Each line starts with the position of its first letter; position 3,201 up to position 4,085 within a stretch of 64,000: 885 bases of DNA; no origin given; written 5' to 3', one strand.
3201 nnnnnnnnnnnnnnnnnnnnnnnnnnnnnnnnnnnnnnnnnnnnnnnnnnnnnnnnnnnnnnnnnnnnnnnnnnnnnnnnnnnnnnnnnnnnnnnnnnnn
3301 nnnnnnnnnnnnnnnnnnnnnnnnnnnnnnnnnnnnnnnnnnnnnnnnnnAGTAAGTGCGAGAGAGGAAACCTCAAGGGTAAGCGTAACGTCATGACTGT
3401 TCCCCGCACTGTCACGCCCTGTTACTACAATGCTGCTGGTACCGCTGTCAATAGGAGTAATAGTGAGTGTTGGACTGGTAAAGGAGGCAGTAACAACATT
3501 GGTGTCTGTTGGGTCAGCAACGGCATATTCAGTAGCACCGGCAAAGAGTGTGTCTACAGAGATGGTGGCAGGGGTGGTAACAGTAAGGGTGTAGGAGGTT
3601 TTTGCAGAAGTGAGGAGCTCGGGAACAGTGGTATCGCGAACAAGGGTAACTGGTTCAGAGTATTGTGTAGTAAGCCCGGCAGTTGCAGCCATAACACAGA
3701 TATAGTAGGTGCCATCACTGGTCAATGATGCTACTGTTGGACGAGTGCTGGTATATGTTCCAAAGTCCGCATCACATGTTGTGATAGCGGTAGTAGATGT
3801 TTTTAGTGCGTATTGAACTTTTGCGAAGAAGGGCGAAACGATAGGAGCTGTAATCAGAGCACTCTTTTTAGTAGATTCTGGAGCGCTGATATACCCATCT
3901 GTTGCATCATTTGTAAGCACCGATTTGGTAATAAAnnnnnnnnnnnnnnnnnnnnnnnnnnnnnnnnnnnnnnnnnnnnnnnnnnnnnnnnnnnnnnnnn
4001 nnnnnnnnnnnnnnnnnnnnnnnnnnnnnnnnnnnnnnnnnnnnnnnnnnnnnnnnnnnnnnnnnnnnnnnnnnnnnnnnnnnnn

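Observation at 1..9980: Giant repetitive surface protein with DGYIN/Cys-pair Ig-like modules and a near-perfect 1161-bp intragenic tandem duplication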

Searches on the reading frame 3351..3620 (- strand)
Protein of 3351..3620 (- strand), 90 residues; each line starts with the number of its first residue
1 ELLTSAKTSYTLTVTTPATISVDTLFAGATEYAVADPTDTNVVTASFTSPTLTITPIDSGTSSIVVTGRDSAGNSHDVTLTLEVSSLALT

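Call 88: search_protein_families(library=pfam, alignment_id=A3, max_evalue=0.1)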
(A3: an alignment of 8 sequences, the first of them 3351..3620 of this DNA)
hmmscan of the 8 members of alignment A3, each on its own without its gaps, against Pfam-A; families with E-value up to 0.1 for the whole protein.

A. member 1, window:3351-3620:- (90 aa): 1 family
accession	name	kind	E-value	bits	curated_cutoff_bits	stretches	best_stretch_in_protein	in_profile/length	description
PF23080.1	DUF7046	-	0.075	13.3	27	1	7-67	68-124/172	Domain of unknown function (DUF7046)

B. families by the number of members that match (of 8 scanned): 11 families
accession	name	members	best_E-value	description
PF02368.24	Big_2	3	0.00026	Bacterial Ig-like domain (group 2)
PF19077.6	Big_13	3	0.00032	Bacterial Ig-like domain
PF02494.22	HYR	3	0.00064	HYR domain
PF09136.16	Glucodextran_B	3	0.0024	Glucodextranase, domain B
PF17963.7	Big_9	3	0.007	Bacterial Ig domain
PF05345.18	He_PIG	2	0.00023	Putative Ig domain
PF13629.12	T2SS-T3SS_pil_N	2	0.03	Pilus formation protein N terminal region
PF18981.6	InlK_D3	1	0.0083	Internalin K domain (D3/D4)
PF22352.2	K319L-like_PKD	1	0.023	K319L-like, PKD domain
PF02933.23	CDC48_2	1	0.057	Cell division protein 48 (CDC48), domain 2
PF23080.1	DUF7046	1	0.075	Domain of unknown function (DUF7046)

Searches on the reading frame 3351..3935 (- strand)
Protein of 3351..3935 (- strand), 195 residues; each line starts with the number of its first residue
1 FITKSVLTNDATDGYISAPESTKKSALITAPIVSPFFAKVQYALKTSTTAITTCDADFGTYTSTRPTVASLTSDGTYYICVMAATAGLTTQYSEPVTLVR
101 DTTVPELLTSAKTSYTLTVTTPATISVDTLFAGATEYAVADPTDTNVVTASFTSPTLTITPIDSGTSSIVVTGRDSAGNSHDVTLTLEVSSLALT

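Call 32: find_homologous_proteins(query=A1, max_evalue=0.001)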
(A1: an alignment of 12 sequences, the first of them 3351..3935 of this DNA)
Query A1 (12 sequences): 7862 candidates shared short words with the query, none scored E <= 0.001.

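Call 33: predict_structure(alignment_id=A1)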
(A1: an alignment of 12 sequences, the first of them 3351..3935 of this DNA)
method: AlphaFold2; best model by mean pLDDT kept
length: 195 residues; sequences in the alignment: 12
mean_pLDDT: 95.5   pTM: 0.81
mean pLDDT of the five models: 95.5, 95.5, 95.1, 94.9, 94.4
residues with pLDDT >= 90: 186; 70-90: 6; 50-70: 2; < 50: 1
segments of 3 or more residues with pLDDT < 50: none
pLDDT, mean of each block of 10 residues (from residue 1): 95 97 96 94 97 97 97 98 96 98 95 93 95 97 97 97 97 97 97 65
secondary structure, 60 per line:
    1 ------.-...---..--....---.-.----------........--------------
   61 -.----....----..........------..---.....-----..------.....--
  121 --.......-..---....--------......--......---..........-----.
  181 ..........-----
elements in order: H19-22 E39-46 E75-84 E96-100 E114-118 E123-126 E136-139 E148-153 E156-161 E165-174 E180-190

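Call 36: fold_search(model_id=the predicted structure, library=pdb)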
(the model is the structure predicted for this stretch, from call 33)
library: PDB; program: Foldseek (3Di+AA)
matches with E <= 10: 1557; with E <= 0.001: 123
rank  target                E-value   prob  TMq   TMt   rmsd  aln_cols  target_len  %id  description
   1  2yn3_C                5.2e-06  1.00  0.58  0.42   8.1       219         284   23  Structural insight into the giant calcium-binding adhesin SiiE: implications for the adhesion of Salmonella enterica t (released 2013-04-03)
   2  4m03                  6.5e-06  1.00  0.37  0.43   9.0       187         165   18  C-terminal fragment(residues 576-751) of binding region of SraP (released 2014-06-18)
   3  4m00_A                6.5e-06  1.00  0.38  0.18  10.0       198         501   19  Crystal structure of the ligand binding region of staphylococcal adhesion SraP (released 2014-06-18)
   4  2yn5_B                1.4e-05  1.00  0.55  0.40   7.9       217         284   24  Structural insight into the giant calcium-binding adhesin SiiE: implications for the adhesion of Salmonella enterica t (released 2013-04-03)
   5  2yn5_A                1.4e-05  1.00  0.54  0.40   8.1       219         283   23  Structural insight into the giant calcium-binding adhesin SiiE: implications for the adhesion of Salmonella enterica t (released 2013-04-03)
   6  9e99_K                1.7e-05  1.00  0.31  0.23  14.0       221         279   19  Cryo-EM reconstruction of Escherichia phage N4 capsid (released 2025-02-19)
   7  2yn3_A                1.9e-05  1.00  0.58  0.44   7.4       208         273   25  Structural insight into the giant calcium-binding adhesin SiiE: implications for the adhesion of Salmonella enterica t (released 2013-04-03)
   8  9e99_J                2.4e-05  1.00  0.31  0.22  14.7       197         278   21  Cryo-EM reconstruction of Escherichia phage N4 capsid (released 2025-02-19)
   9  3pdd                  3.3e-05  1.00  0.41  0.42   8.4       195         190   16  Structures of Clostridium thermocellum CbhA fibronectin(III)-like modules (released 2011-11-23)
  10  6hhu_A                3.5e-05  1.00  0.40  0.17   9.2       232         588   14  Structure of the Bacillus anthracis Sap S-layer assembly domain (released 2019-07-24)
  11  5szo_B                3.9e-05  1.00  0.31  0.19  10.5       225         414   13  Protocadherin Gamma B7 extracellular cadherin domains 1-4 P41212 crystal form (released 2016-10-19)
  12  5dzy_D                4.4e-05  1.00  0.32  0.20   9.6       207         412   15  Protocadherin beta 8 extracellular cadherin domains 1-4 (released 2016-05-04)
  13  5dzy_B                5.5e-05  1.00  0.36  0.22   9.0       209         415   16  Protocadherin beta 8 extracellular cadherin domains 1-4 (released 2016-05-04)
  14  2yn3_B                7.3e-05  1.00  0.51  0.42   6.4       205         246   19  Structural insight into the giant calcium-binding adhesin SiiE: implications for the adhesion of Salmonella enterica t (released 2013-04-03)
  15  5v5x_D                8.2e-05  1.00  0.34  0.21   9.7       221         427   15  Protocadherin gammaB7 EC3-6 cis-dimer structure (released 2017-11-01)
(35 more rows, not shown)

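Call 55: search_solved_structures(query=A1, max_evalue=1)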
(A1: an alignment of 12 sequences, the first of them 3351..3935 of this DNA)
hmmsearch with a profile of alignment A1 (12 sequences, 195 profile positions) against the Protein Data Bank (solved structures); distinct sequences matched with E-value up to 1: 11.
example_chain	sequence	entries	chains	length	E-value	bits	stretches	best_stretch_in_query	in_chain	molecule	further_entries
6nz0_Z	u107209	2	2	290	0.011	18.6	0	136-190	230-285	Dyslexia-associated protein KIAA0319-like protein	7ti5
4m03_A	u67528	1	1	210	0.013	18.4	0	153-193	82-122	Serine-rich adhesin for platelets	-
2yn3_A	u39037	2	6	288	0.022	17.6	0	161-192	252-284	PUTATIVE INNER MEMBRANE PROTEIN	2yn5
6v3p_C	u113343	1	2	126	0.24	14.2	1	114-191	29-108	IgA FC receptor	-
3dpb_B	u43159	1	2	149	0.32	13.8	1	142-186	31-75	F1 capsule antigen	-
3dos_B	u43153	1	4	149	0.38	13.6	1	143-186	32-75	F1 capsule antigen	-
1p5u_C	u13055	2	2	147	0.39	13.5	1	143-186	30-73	F1 capsule antigen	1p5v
1z9s_B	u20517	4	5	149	0.44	13.4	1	143-186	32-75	F1 capsule antigen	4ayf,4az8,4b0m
1p5u_B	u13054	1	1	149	0.45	13.3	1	143-186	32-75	F1 capsule antigen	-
3dsn_B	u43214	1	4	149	0.45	13.3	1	143-186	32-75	F1 capsule antigen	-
7tni_A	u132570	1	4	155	0.49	13.2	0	156-192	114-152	Cadherin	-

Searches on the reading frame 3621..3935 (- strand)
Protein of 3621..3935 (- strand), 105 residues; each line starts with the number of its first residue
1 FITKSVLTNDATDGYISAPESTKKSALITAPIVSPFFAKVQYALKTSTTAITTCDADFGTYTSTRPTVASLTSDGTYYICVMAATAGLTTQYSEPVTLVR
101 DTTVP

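Call 27: search_solved_structures(query=A2, max_evalue=1)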
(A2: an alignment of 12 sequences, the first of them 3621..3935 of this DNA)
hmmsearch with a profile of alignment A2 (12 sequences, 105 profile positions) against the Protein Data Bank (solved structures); distinct sequences matched with E-value up to 1: 1.
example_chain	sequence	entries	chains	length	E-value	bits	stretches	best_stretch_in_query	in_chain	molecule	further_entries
3dgt_A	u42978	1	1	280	0.46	13.7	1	47-91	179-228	Endo-1,3-beta-glucanase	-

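Call 37: search_protein_representatives(alignment_id=A2)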
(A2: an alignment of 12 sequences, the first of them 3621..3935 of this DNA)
Query: 12 sequences, 105 profile positions. Proteins with E-value up to 0.001 (for the whole library): 274; up to 1e-10: 159; up to 1e-30: 57. The best 150 are listed.
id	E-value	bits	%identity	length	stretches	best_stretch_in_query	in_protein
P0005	0.0e+00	1556.5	-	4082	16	1-105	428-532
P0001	0.0e+00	1465.6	-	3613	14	1-105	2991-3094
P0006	0.0e+00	1190.4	-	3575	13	1-105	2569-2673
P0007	0.0e+00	1158.0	-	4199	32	8-105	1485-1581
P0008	1.2e-243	806.3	-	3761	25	8-105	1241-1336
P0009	3.8e-162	544.4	-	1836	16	8-105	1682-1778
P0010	7.9e-162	543.4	-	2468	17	5-105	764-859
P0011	2.6e-156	525.7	-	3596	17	8-105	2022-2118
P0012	2.0e-141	477.8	-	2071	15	2-105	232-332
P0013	1.8e-127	433.0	-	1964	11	3-105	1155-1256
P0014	1.4e-115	394.7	-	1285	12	8-105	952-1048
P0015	2.1e-112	384.5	-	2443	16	3-105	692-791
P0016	4.1e-112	383.6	-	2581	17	10-100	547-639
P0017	5.2e-109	373.6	-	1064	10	9-105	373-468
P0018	6.7e-95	328.3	-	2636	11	8-105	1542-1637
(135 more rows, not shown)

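Call 39: predict_structure(alignment_id=A2)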
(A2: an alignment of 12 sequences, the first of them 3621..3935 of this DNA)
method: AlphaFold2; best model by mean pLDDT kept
length: 105 residues; sequences in the alignment: 12
mean_pLDDT: 95.3   pTM: 0.86
mean pLDDT of the five models: 95.3, 94.6, 92.7, 92.1, 91.8
residues with pLDDT >= 90: 98; 70-90: 6; 50-70: 1; < 50: 0
segments of 3 or more residues with pLDDT < 50: none
pLDDT, mean of each block of 10 residues (from residue 1): 94 96 96 92 97 97 97 97 95 97 82
secondary structure, 60 per line:
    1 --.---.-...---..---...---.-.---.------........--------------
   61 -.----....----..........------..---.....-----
elements in order: E39-46 E75-84 E96-100

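Call 44: fold_search(model_id=the predicted structure, library=pdb)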
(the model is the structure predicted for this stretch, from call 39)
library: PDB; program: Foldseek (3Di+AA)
matches with E <= 10: 829; with E <= 0.001: 0
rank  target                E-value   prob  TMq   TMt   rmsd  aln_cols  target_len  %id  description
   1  2yn3_D                2.8e-02  0.99  0.59  0.33   7.6       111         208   22  Structural insight into the giant calcium-binding adhesin SiiE: implications for the adhesion of Salmonella enterica t (released 2013-04-03)
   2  2yn5_A                3.4e-02  0.97  0.55  0.23   8.1       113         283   21  Structural insight into the giant calcium-binding adhesin SiiE: implications for the adhesion of Salmonella enterica t (released 2013-04-03)
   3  2yn3_C                5.8e-02  0.97  0.57  0.24   7.9       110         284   23  Structural insight into the giant calcium-binding adhesin SiiE: implications for the adhesion of Salmonella enterica t (released 2013-04-03)
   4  2yn3_B                8.3e-02  0.89  0.51  0.25   4.7       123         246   20  Structural insight into the giant calcium-binding adhesin SiiE: implications for the adhesion of Salmonella enterica t (released 2013-04-03)
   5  2yn3_A                8.8e-02  0.96  0.58  0.25   7.7       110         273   23  Structural insight into the giant calcium-binding adhesin SiiE: implications for the adhesion of Salmonella enterica t (released 2013-04-03)
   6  2yn5_B                9.4e-02  0.93  0.56  0.24   7.9       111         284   22  Structural insight into the giant calcium-binding adhesin SiiE: implications for the adhesion of Salmonella enterica t (released 2013-04-03)
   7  7ptu_A                9.4e-02  0.72  0.48  0.13  10.0       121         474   20  Structure of pentameric S-layer protein from Halofaerax volcanii (released 2021-12-15)
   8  8t9b_K                1.1e-01  0.93  0.52  0.59   4.4       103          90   16  Structure of the CK variant of Fab F1 (FabC-F1) in complex with the C-terminal FN3 domain of EphA2 (released 2024-05-01)
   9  6nz0_Z                1.3e-01  0.82  0.49  0.53   6.1       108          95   15  Cryo-EM structure of AAV-2 in complex with AAVR PKD domains 1 and 2 (released 2019-06-12)
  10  6jcs_R                1.3e-01  0.60  0.44  0.46   6.8       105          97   13  AAV5 in complex with AAVR (released 2019-08-14)
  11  5v5w                  1.9e-01  0.47  0.37  0.23   5.9        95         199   16  Molecular Mechanism of MDGA1: Regulation of Neuroligin 2:Neurexin Trans-synaptic Bridges (released 2017-07-05)
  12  6ihb_R                2.2e-01  0.44  0.41  0.45   7.6       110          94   13  Adeno-Associated Virus 2 in complex with AAVR (released 2019-03-20)
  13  9eti_R                2.3e-01  0.54  0.43  0.27   7.0       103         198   16  Complex structure of IL-36R D1-D2 domain with 36R-D481 and BI655130 Fab (released 2025-02-26)
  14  8f2o_n                2.6e-01  0.57  0.46  0.13   6.1        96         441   10  Phi-29 expanded, DNA-packaged fiberless prohead (released 2023-11-15)
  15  5szo_B                2.6e-01  0.25  0.37  0.13  10.0       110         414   11  Protocadherin Gamma B7 extracellular cadherin domains 1-4 P41212 crystal form (released 2016-10-19)
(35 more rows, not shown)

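Call 49: search_protein_families(library=pfam, alignment_id=A2, max_evalue=1)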
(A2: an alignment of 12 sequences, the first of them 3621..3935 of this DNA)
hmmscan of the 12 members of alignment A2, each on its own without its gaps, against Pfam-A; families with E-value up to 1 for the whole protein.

A. member 1, window:3621-3935:- (105 aa): 0 families

B. families by the number of members that match (of 12 scanned): 7 families
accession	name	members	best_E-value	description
PF21805.3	Imm5_like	1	0.0032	Imm-5 like putative immunity protein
PF04151.21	PPC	1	0.0092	Bacterial pre-peptidase C-terminal domain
PF15332.11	LIME1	1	0.035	Lck-interacting transmembrane adapter 1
PF03436.18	DUF281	1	0.039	Domain of unknown function (DUF281)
PF24110.1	DUF7385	1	0.13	Family of unknown function (DUF7385)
PF06330.16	TRI5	1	0.14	Trichodiene synthase (TRI5)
PF19455.4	DUF5993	1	0.92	Family of unknown function (DUF5993)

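Call 50: search_protein_families(library=pfam, proteins=[P0007, P0010, P0012, P0017], max_evalue=0.01)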
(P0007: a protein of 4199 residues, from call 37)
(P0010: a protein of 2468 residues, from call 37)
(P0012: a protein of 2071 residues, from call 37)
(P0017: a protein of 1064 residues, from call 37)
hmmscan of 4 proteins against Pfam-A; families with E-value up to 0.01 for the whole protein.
P0007 (4199 aa): 5 families
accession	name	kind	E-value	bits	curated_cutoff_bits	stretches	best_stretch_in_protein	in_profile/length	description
PF19077.6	Big_13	-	5.2e-56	187.9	27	0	2213-2303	9-99/102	Bacterial Ig-like domain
PF15418.12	DUF4625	-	2.1e-18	67.3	27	0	2265-2298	93-125/131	Domain of unknown function (DUF4625)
PF12245.14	Big_3_2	-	5.4e-12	46.4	23.3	0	1694-1782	35-118/122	Bacterial Ig-like domain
PF24991.2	Ig_NUP210_4th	-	6.2e-10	39.1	25.2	0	2901-2919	9-27/79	NUP210 forth Ig-like domain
PF13754.12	Big_3_4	-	1e-06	29.1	27.3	0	611-632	30-51/106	Domain of unknown function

P0010 (2468 aa): 9 families
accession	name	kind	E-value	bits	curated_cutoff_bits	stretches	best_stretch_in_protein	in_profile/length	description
PF19077.6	Big_13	-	5.5e-37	126.8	27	0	1123-1154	70-101/102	Bacterial Ig-like domain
PF24991.2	Ig_NUP210_4th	-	8.3e-13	48.3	25.2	0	1326-1344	9-27/79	NUP210 forth Ig-like domain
PF13754.12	Big_3_4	-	2.4e-09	37.5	27.3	0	1521-1555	29-63/106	Domain of unknown function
PF12245.14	Big_3_2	-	1.8e-07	31.8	23.3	0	896-944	65-111/122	Bacterial Ig-like domain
PF15418.12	DUF4625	-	1.5e-06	29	27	0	130-147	104-121/131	Domain of unknown function (DUF4625)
PF24372.1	DUF7528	-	1.5e-06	28.7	27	0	1524-1569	32-73/111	Family of unknown function (DUF7528)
PF07581.17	Glug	-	0.00053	20.7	20.5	1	1872-1897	1-27/28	The GLUG motif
PF09136.16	Glucodextran_B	-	0.0029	17.9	27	0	1656-1734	1-76/83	Glucodextranase, domain B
PF05342.19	Peptidase_M26_N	-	0.0072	16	27.7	0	1815-1895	173-250/250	M26 IgA1-specific Metallo-endopeptidase N-terminal region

P0012 (2071 aa): 9 families
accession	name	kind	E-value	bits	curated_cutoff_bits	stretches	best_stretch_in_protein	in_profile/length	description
PF19077.6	Big_13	-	1.7e-45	154.1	27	3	1517-1565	56-102/102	Bacterial Ig-like domain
PF13754.12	Big_3_4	-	6.9e-17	61.7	27.3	0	502-529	26-53/106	Domain of unknown function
PF13750.12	Big_3_3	-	2.2e-08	34.3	27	0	1535-1609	13-87/157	Bacterial Ig-like domain (group 3)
PF17164.10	DUF5122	-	8.6e-06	26.4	27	1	1713-1739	4-30/36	Domain of unknown function (DUF5122) beta-propeller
PF12245.14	Big_3_2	-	0.00018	22.1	23.3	0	1564-1673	10-113/122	Bacterial Ig-like domain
PF15418.12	DUF4625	-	0.00031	21.5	27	0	84-113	99-123/131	Domain of unknown function (DUF4625)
PF24238.1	CDGP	-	0.00097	20.2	24.3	0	1533-1560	20-47/68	CDGP domain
PF18981.6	InlK_D3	-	0.0015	19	25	0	1529-1554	42-67/75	Internalin K domain (D3/D4)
PF07495.19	Y_Y_Y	-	0.0036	17.6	26.6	0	95-120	37-61/65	Y_Y_Y domain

P0017 (1064 aa): 10 families
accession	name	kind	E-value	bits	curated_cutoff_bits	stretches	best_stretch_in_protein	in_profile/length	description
PF19077.6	Big_13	-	1.5e-26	93.3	27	2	394-465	31-102/102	Bacterial Ig-like domain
PF12245.14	Big_3_2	-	3.1e-15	56.9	23.3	0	397-463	58-120/122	Bacterial Ig-like domain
PF15418.12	DUF4625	-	2.3e-12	47.8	27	0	532-560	99-124/131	Domain of unknown function (DUF4625)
PF24372.1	DUF7528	-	4.5e-08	33.6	27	0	426-464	22-60/111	Family of unknown function (DUF7528)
PF13754.12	Big_3_4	-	1.6e-06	28.4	27.3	0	227-249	30-52/106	Domain of unknown function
PF24991.2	Ig_NUP210_4th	-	5.5e-06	26.4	25.2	0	19-40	6-27/79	NUP210 forth Ig-like domain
PF25788.1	Ig_Rha78A_N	-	1.8e-05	25.4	27.4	0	392-454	24-91/105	Rha78A-like, N-terminal immunoglobulin domain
PF18962.6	Por_Secre_tail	-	0.00058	20.5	27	0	398-445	16-63/75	Secretion system C-terminal sorting domain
PF13750.12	Big_3_3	-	0.0018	18.4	27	0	435-558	12-138/157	Bacterial Ig-like domain (group 3)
PF11170.13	DUF2957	-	0.004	16.7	25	0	420-474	126-181/344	Protein of unknown function (DUF2957)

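Call 64: find_encoding_contigs(protein=P0005, flank=10000, max_places=4)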
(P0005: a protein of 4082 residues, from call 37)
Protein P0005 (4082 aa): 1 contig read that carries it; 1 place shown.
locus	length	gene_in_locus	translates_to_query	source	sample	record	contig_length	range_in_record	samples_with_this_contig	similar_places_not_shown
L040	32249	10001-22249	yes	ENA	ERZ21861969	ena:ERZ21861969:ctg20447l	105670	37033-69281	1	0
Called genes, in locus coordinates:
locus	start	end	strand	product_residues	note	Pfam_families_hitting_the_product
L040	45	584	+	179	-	-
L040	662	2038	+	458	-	-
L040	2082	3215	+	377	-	PF11104:PilM_2, PF06723:MreB_Mbl (faint), PF14450:FtsA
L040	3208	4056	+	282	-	PF00730:HhH-GPD, PF00633:HHH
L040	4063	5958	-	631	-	PF00753:Lactamase_B, PF12706:Lactamase_B_2, PF22505:RNase_J_b_CASP, PF17770:RNase_J_C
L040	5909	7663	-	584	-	PF22505:RNase_J_b_CASP, PF17770:RNase_J_C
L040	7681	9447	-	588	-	PF00496:SBP_bac_5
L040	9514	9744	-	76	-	PF03840:SecG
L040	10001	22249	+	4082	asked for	PF02494:HYR (faint), PF09136:Glucodextran_B (faint), PF27332:TP_0781 (faint), PF03736:EPTP (faint), PF13629:T2SS-T3SS_pil_N (faint), PF15418:DUF4625 (faint), PF14343:PrcB_C (faint)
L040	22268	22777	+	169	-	PF00293:NUDIX, PF14815:NUDIX_4 (faint)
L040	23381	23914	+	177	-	PF00166:Cpn10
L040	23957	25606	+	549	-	PF00118:Cpn60_TCP1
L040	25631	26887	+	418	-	PF00587:tRNA-synt_2b, PF03129:HGTP_anticodon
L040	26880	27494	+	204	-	PF00929:RNase_T (weak)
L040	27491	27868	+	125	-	PF03652:RuvX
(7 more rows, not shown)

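Call 66: find_encoding_contigs(protein=P0006, flank=10000, max_places=4)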
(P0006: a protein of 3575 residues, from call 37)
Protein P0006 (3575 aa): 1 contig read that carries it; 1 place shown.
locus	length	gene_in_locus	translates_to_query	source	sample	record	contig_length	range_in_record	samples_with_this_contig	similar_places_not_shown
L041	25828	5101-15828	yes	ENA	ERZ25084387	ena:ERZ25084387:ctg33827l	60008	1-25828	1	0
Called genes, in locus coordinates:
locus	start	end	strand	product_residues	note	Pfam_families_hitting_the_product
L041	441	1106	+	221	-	PF13480:Acetyltransf_6 (weak)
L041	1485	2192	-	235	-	-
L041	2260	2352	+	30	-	-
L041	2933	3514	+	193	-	-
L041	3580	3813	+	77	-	-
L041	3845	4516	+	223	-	-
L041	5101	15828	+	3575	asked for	PF02494:HYR (faint), PF09136:Glucodextran_B (faint)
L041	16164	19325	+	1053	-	PF07495:Y_Y_Y (faint), PF19077:Big_13 (weak), PF15418:DUF4625 (faint), PF19077:Big_13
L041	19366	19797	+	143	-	PF19077:Big_13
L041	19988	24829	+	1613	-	PF15418:DUF4625 (faint), PF19077:Big_13 (weak), PF07495:Y_Y_Y (faint), PF12245:Big_3_2 (faint), PF19077:Big_13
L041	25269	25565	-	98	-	-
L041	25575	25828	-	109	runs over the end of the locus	-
